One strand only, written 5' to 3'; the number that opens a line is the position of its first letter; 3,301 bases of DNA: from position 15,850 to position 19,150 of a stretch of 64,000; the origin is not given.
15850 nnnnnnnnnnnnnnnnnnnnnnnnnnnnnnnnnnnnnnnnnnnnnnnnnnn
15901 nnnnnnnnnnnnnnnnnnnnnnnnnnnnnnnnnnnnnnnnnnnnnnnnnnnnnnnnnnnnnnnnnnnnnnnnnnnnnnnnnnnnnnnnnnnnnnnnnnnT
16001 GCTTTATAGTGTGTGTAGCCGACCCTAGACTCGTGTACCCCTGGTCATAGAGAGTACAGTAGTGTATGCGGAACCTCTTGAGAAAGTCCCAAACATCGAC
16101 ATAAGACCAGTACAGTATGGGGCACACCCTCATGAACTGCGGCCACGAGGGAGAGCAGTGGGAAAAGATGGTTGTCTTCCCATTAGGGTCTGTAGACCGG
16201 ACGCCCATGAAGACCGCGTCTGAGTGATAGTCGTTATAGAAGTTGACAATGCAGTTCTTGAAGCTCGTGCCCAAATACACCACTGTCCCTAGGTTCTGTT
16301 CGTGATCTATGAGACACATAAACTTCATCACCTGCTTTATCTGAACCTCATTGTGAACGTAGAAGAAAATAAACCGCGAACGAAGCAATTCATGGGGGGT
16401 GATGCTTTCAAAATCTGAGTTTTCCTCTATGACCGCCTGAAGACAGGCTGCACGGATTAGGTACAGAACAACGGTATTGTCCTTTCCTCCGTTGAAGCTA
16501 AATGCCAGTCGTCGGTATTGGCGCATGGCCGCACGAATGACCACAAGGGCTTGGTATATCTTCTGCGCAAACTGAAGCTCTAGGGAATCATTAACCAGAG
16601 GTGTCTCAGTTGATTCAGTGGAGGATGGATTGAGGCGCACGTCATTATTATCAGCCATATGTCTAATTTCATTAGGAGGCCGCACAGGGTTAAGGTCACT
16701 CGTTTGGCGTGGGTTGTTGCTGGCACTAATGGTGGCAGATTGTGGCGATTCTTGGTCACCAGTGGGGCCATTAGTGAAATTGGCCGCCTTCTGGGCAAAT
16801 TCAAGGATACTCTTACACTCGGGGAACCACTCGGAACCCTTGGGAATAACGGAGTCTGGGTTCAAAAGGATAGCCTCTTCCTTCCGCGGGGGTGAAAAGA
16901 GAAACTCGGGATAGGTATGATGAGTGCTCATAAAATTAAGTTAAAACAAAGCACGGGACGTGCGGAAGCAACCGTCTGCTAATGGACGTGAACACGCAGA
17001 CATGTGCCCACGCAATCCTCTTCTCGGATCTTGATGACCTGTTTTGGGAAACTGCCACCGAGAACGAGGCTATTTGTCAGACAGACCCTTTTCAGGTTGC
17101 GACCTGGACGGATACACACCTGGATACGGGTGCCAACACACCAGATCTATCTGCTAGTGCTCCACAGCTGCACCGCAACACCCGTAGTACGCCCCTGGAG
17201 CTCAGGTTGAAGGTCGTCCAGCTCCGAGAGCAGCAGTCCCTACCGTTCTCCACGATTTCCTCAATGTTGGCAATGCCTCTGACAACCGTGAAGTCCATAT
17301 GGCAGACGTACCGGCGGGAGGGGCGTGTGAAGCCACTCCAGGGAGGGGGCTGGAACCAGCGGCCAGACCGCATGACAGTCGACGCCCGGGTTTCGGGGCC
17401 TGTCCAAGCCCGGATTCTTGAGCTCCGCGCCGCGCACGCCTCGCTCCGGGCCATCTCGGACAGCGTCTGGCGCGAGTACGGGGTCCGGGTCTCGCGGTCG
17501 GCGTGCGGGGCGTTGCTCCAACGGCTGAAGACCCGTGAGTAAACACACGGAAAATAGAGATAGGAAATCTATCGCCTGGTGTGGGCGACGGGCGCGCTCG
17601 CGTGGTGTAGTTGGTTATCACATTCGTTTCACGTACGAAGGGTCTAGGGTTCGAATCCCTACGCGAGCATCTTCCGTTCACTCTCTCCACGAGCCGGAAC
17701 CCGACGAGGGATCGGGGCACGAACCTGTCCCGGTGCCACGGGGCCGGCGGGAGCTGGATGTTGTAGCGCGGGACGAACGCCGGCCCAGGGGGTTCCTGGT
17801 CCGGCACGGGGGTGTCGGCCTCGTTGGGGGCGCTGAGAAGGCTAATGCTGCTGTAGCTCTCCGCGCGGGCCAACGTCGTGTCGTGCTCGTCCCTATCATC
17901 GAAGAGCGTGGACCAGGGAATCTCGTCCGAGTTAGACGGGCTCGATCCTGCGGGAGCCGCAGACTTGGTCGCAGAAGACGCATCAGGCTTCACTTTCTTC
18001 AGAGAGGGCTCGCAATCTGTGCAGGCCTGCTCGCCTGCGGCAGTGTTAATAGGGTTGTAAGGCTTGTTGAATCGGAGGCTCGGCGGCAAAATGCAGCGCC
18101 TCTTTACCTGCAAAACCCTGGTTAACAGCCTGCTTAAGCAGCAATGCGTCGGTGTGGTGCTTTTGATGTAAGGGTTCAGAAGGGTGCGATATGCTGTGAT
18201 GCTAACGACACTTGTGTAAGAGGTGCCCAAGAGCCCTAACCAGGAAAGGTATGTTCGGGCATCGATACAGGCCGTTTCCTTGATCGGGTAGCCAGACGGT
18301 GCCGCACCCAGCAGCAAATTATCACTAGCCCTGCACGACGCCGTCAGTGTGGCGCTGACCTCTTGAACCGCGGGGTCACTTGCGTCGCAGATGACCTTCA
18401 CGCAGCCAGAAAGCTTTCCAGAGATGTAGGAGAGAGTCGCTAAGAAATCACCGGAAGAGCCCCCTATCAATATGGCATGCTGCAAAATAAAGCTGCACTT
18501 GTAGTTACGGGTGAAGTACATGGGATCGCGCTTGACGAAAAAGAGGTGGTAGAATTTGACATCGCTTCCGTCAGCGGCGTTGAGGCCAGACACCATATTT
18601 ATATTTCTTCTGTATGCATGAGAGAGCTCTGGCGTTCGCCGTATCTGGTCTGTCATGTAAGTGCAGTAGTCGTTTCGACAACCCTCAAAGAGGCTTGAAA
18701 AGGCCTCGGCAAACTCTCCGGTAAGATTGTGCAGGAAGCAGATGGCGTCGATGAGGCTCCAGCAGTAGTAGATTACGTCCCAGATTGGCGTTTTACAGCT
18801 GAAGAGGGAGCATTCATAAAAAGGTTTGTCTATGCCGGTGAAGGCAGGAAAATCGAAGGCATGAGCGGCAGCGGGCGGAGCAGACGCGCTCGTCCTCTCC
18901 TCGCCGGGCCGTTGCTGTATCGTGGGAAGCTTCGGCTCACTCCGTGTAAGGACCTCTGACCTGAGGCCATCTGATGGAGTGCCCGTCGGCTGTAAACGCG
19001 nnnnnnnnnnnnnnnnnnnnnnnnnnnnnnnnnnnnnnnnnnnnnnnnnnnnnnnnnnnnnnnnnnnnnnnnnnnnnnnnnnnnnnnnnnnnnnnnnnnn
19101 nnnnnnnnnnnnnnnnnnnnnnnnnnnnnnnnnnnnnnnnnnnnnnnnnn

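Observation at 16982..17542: Standalone paired-domain-like HTH ORF (Pax-like or orphan Tc1/mariner DNA-binding module) in a GC-rich island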

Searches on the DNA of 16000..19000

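Call 73: search_rna_families(source=window, start=16000, end=19000, threshold=evalue, max_evalue=0.1)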
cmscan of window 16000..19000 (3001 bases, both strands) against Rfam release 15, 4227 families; matches with E-value up to 0.1: 1.
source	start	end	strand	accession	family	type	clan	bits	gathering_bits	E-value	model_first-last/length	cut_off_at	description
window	17596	17669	+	RF00005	tRNA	Gene; tRNA;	CL00001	63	29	1.2e-12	1-71/71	no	tRNA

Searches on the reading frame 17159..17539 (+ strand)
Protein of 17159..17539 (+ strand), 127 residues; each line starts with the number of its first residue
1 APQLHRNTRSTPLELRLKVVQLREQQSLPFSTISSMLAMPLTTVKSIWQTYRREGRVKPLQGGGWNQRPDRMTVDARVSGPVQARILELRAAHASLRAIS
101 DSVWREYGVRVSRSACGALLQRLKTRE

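Call 55: predict_structure(alignment_id=A3)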
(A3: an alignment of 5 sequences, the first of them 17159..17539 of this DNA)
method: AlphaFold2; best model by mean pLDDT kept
length: 127 residues; sequences in the alignment: 5
mean_pLDDT: 73.7   pTM: 0.41
mean pLDDT of the five models: 73.7, 73.4, 73.1, 70.7, 68.4
residues with pLDDT >= 90: 20; 70-90: 67; 50-70: 14; < 50: 26
segments of 3 or more residues with pLDDT < 50: 1-8, 57-73
pLDDT, mean of each block of 10 residues (from residue 1): 45 83 88 92 87 58 45 54 86 89 82 78 69
secondary structure, 60 per line:
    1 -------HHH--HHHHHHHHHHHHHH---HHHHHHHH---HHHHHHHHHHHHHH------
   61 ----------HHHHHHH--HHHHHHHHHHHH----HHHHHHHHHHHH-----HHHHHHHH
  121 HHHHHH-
elements in order: H13-26 H30-37 H41-54 H71-77 H80-91 H96-107 H113-126

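Call 59: fold_search(model_id=the predicted structure, library=pdb)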
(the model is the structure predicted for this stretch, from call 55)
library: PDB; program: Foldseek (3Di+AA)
matches with E <= 10: 788; with E <= 0.001: 0
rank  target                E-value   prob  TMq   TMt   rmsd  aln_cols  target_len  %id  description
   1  1pdn_C                1.7e-02  0.99  0.37  0.38  13.2       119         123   24  CRYSTAL STRUCTURE OF A PAIRED DOMAIN-DNA COMPLEX AT 2.5 ANGSTROMS RESOLUTION REVEALS STRUCTURAL BASIS FOR PAX DEVELOPM (released 1995-07-31)
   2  6pax_A                2.2e-02  0.99  0.36  0.35  12.2       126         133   21  CRYSTAL STRUCTURE OF THE HUMAN PAX-6 PAIRED DOMAIN-DNA COMPLEX REVEALS A GENERAL MODEL FOR PAX PROTEIN-DNA INTERACTION (released 1999-07-13)
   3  1k78_A                2.6e-02  0.99  0.34  0.35  13.1       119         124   21  Pax5(1-149)+Ets-1(331-440)+DNA (released 2002-01-04)
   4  8b9x_B                1.2e-01  0.80  0.31  0.20   9.3       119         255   13  Chimeric protein of human UFM1 E3 ligase, UFL1, and DDRGK1 (released 2023-10-25)
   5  2lvs_MODEL_1_A        1.4e-01  0.72  0.29  0.35  13.2       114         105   19  NMR solution structure of a CRISPR repeat binding protein (released 2013-01-23)
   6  8b9x_A                1.5e-01  0.69  0.30  0.18   9.3       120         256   12  Chimeric protein of human UFM1 E3 ligase, UFL1, and DDRGK1 (released 2023-10-25)
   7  2w48_A                1.7e-01  1.00  0.32  0.14   9.4        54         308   24  Crystal structure of the Full-length Sorbitol Operon Regulator SorC from Klebsiella pneumoniae (released 2009-05-05)
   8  7bhy_C                2.1e-01  1.00  0.32  0.69   3.1        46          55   22  DNA-binding domain of DeoR in complex with the DNA operator (released 2021-11-10)
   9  3iuo_A                2.7e-01  0.77  0.31  0.35  11.0       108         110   11  The Crystal Structure of the C-terminal domain of the ATP-dependent DNA helicase RecQ from Porphyromonas gingivalis to (released 2009-09-08)
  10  4hv5_B                2.7e-01  0.38  0.25  0.25  12.3       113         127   12  Structure of the MNTR FE2+ complex with E site metal binding (released 2012-11-14)
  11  3iuo_B                2.8e-01  0.75  0.31  0.35  11.0       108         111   11  The Crystal Structure of the C-terminal domain of the ATP-dependent DNA helicase RecQ from Porphyromonas gingivalis to (released 2009-09-08)
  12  4ham                  3.2e-01  0.41  0.29  0.28  12.3       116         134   14  Crystal Structure of Transcriptional Antiterminator from Listeria monocytogenes EGD-e (released 2012-10-17)
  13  4o5v                  3.7e-01  0.44  0.31  0.19  12.9       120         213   17  Crystal structure of T. acidophilum IdeR (released 2014-11-05)
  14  9c4c_F                3.7e-01  0.30  0.27  0.25  15.8       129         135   12  The structure of two MntR dimers bound to the native mnep promoter sequence (released 2024-08-14)
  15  2ev6_A                4.0e-01  0.41  0.27  0.26  12.5       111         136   13  Bacillus subtilis manganese transport regulator (MNTR) bound to zinc (released 2006-03-07)
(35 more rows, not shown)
